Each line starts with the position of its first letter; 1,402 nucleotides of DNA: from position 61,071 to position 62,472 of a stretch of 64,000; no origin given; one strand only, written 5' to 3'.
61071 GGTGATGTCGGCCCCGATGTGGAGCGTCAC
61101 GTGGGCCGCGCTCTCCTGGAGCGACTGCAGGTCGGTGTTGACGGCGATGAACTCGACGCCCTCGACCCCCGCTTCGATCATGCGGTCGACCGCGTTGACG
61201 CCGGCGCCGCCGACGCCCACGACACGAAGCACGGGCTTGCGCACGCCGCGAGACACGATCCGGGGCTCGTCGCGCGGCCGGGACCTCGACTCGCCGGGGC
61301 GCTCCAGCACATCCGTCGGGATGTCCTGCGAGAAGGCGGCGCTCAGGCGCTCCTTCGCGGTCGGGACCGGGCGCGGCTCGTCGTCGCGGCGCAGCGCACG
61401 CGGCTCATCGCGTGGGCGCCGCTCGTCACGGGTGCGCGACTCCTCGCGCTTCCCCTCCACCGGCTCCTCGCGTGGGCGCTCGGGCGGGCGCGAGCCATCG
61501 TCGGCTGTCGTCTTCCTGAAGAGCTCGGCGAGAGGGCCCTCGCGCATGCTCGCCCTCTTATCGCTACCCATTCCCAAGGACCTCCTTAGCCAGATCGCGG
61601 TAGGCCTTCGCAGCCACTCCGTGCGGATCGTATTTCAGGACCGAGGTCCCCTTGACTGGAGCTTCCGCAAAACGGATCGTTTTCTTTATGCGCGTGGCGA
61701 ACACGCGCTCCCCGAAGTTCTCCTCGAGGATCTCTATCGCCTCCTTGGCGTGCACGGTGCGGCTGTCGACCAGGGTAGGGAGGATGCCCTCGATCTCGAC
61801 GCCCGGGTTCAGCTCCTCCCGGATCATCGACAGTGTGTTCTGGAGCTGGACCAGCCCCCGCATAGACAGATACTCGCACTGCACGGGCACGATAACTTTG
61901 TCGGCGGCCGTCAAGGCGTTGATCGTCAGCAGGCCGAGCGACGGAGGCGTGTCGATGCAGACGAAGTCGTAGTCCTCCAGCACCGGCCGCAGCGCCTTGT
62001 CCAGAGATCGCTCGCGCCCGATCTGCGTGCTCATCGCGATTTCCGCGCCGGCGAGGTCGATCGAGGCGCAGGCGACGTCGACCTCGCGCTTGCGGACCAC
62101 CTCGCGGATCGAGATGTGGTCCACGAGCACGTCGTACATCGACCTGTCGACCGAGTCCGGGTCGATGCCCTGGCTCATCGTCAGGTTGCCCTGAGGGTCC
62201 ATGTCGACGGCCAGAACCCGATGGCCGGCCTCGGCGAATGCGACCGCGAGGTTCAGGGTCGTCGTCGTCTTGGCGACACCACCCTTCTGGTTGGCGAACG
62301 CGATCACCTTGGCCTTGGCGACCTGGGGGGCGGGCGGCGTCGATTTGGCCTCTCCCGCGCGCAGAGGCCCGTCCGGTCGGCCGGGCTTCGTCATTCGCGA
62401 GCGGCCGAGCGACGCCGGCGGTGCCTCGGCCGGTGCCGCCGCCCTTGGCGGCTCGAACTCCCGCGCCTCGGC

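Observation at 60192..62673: ParA-like ATPase translationally coupled to an ftsZ that carries its disordered region at the N-terminus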

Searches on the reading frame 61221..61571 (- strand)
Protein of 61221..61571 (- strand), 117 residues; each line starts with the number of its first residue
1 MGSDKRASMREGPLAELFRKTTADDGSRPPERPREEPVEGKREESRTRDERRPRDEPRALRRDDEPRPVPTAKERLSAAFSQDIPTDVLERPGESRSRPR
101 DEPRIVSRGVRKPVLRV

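Call 19: find_related_loci(query=A2, collection=genome_contigs, flank=10000)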
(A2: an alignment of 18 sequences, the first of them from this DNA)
Query A2 (117 aa) in genome_contigs; peptide patterns used: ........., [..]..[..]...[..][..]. (x = any residue, [..] = any of these).
600 stretches matched a pattern (row limit reached: there are more); 470 encode a relative of the query (tblastn E <= 1e-3); the best 80 are kept; 80 distinct loci.
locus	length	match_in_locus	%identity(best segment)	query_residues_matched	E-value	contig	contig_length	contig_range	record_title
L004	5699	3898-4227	53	1-116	1e-24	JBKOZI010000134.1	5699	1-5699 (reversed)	MAG: Actinomycetota bacterium isolate GB_HAYS_MAG_00038 GB_HAYS_000001470586, whole genome shotgun sequence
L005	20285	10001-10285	44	1-102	5e-14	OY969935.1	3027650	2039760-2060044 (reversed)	MAG: uncultured Solirubrobacteraceae bacterium isolate MFD09286.bin.2.122 genome assembly, chromosome: 1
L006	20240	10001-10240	48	1-92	1e-13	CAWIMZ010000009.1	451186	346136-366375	MAG: uncultured Solirubrobacterales bacterium isolate MFD05377.bin.2.37 genome assembly, contig: contig_24841, whole gen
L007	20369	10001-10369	37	1-108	1e-13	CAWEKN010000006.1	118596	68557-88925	MAG: uncultured Solirubrobacterales bacterium isolate MFD05841.bin.2.34 genome assembly, contig: contig_33983, whole gen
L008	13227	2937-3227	47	1-95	2e-13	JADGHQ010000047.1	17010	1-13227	MAG: Thermoleophilaceae bacterium isolate HOG39 NODE_2016_length_17010_cov_58.847082, whole genome shotgun sequence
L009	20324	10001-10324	44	1-103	3e-13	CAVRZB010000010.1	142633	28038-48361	MAG: uncultured Solirubrobacteraceae bacterium isolate MFD06085.bin.1.175 genome assembly, contig: contig_48759, whole g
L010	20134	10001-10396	41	1-116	7e-13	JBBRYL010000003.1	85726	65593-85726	MAG: Solirubrobacterales bacterium isolate La5_metabat2.090 La5_metabat2.090_K_917316_L_85726_cov_49.5157, whole genome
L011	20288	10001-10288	45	1-92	6e-13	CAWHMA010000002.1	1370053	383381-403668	MAG: uncultured Solirubrobacterales bacterium isolate MFD09603.bin.1.281 genome assembly, contig: contig_246, whole geno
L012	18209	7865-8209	43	1-102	7e-13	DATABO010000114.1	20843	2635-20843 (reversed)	MAG TPA_asm: Thermoleophilaceae bacterium isolate SMAG_U6700 k141_1112133, whole genome shotgun sequence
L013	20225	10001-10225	47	1-89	5e-13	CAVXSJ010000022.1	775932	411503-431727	MAG: uncultured Solirubrobacteraceae bacterium isolate MFD04212.bin.2.26 genome assembly, contig: contig_9201, whole gen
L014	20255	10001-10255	42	1-91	2e-12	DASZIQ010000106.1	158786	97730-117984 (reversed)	MAG TPA_asm: Solirubrobacteraceae bacterium isolate SMAG_U6606 k141_4569316, whole genome shotgun sequence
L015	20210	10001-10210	45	1-89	2e-12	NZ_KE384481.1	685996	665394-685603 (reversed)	Candidatus Solirubrobacter pratensis strain URHD0082 H958DRAFT_scaffold00003.3, whole genome shotgun sequence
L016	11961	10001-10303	40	1-92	2e-12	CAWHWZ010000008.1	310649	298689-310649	MAG: uncultured Solirubrobacterales bacterium isolate MFD04428.bin.2.6 genome assembly, contig: contig_75819, whole geno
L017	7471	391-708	43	1-93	4e-12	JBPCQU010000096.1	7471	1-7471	MAG: Solirubrobacteraceae bacterium isolate TH_ant_mag_216 k127_6083883, whole genome shotgun sequence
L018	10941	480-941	36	1-117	4e-12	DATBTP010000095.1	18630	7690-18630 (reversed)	MAG TPA_asm: Solirubrobacteraceae bacterium isolate SMAG_U4187 k141_2345762, whole genome shotgun sequence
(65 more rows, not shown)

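Call 34: search_protein_representatives(alignment_id=A2)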
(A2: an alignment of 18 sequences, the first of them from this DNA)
Query: 18 sequences, 112 profile positions. Proteins with E-value up to 0.001 (for the whole library): 723; up to 1e-10: 151; up to 1e-30: 1. The best 150 are listed.
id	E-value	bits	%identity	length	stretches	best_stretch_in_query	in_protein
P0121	1.6e-34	135.3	-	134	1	1-112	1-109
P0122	2.9e-29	118.4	-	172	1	1-112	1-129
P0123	4.3e-28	114.6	-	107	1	9-109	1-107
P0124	5.6e-27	111.0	-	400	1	1-112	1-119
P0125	8.8e-26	107.1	-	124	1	1-95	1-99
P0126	1.7e-25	106.2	-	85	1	1-90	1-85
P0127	3.1e-23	98.9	-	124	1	1-102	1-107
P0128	2.5e-20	89.6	-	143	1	1-112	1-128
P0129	3.6e-20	89.1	-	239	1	1-112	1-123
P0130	1.3e-19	87.3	-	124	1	9-94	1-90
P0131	2.9e-19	86.2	-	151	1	1-112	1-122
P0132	3.9e-19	85.7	-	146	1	1-112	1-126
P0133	5.3e-19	85.3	-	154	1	1-112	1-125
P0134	1.5e-18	83.9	-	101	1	1-92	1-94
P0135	2.0e-18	83.5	-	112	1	1-88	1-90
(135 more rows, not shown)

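Call 43: search_protein_families(library=pfam, proteins=[window:61221-61571:-], max_evalue=10)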
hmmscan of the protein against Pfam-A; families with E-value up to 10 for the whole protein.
seq(117 aa): 0 families

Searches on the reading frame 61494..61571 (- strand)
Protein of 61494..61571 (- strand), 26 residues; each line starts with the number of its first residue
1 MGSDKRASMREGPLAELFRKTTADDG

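Call 41: search_solved_structures(query=A4, max_evalue=10, show_alignments=5)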
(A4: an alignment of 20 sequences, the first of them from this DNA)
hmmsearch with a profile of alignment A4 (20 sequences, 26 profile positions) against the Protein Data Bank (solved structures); distinct sequences matched with E-value up to 10: 0.

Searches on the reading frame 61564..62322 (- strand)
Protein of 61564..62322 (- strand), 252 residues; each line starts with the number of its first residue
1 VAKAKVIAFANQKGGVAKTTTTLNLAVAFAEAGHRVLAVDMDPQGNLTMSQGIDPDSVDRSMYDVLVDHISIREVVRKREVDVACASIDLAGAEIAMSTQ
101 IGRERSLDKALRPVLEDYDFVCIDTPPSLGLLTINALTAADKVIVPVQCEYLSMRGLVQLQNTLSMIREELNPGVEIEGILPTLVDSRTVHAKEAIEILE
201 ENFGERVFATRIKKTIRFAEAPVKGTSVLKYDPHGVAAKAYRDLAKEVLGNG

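Call 26: search_solved_structures(query=window:61564-62322:-, max_evalue=1e-30, show_alignments=5)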
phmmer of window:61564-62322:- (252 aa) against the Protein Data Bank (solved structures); distinct sequences matched with E-value up to 1e-30: 7.
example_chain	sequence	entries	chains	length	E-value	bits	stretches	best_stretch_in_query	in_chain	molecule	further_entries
8ray_B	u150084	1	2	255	4.7e-59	203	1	5-249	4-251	ParA family protein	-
4pfs_A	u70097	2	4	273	7.6e-59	202.3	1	4-249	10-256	Cobyrinic Acid a,c-diamide synthase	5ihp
5if9_A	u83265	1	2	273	8.4e-59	202.2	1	5-249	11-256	Cobyrinic Acid a,c-diamide synthase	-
1wcv_1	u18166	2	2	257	7.9e-50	172.8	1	2-250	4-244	SEGREGATION PROTEIN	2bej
2bek_A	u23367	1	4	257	1e-48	169.1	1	2-250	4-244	SEGREGATION PROTEIN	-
6iub_A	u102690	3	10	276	2.8e-44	154.6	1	4-249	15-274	SpoOJ regulator (Soj)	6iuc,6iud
8jmj_A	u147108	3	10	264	3.4e-43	151.1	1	4-249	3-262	SpoOJ regulator (Soj)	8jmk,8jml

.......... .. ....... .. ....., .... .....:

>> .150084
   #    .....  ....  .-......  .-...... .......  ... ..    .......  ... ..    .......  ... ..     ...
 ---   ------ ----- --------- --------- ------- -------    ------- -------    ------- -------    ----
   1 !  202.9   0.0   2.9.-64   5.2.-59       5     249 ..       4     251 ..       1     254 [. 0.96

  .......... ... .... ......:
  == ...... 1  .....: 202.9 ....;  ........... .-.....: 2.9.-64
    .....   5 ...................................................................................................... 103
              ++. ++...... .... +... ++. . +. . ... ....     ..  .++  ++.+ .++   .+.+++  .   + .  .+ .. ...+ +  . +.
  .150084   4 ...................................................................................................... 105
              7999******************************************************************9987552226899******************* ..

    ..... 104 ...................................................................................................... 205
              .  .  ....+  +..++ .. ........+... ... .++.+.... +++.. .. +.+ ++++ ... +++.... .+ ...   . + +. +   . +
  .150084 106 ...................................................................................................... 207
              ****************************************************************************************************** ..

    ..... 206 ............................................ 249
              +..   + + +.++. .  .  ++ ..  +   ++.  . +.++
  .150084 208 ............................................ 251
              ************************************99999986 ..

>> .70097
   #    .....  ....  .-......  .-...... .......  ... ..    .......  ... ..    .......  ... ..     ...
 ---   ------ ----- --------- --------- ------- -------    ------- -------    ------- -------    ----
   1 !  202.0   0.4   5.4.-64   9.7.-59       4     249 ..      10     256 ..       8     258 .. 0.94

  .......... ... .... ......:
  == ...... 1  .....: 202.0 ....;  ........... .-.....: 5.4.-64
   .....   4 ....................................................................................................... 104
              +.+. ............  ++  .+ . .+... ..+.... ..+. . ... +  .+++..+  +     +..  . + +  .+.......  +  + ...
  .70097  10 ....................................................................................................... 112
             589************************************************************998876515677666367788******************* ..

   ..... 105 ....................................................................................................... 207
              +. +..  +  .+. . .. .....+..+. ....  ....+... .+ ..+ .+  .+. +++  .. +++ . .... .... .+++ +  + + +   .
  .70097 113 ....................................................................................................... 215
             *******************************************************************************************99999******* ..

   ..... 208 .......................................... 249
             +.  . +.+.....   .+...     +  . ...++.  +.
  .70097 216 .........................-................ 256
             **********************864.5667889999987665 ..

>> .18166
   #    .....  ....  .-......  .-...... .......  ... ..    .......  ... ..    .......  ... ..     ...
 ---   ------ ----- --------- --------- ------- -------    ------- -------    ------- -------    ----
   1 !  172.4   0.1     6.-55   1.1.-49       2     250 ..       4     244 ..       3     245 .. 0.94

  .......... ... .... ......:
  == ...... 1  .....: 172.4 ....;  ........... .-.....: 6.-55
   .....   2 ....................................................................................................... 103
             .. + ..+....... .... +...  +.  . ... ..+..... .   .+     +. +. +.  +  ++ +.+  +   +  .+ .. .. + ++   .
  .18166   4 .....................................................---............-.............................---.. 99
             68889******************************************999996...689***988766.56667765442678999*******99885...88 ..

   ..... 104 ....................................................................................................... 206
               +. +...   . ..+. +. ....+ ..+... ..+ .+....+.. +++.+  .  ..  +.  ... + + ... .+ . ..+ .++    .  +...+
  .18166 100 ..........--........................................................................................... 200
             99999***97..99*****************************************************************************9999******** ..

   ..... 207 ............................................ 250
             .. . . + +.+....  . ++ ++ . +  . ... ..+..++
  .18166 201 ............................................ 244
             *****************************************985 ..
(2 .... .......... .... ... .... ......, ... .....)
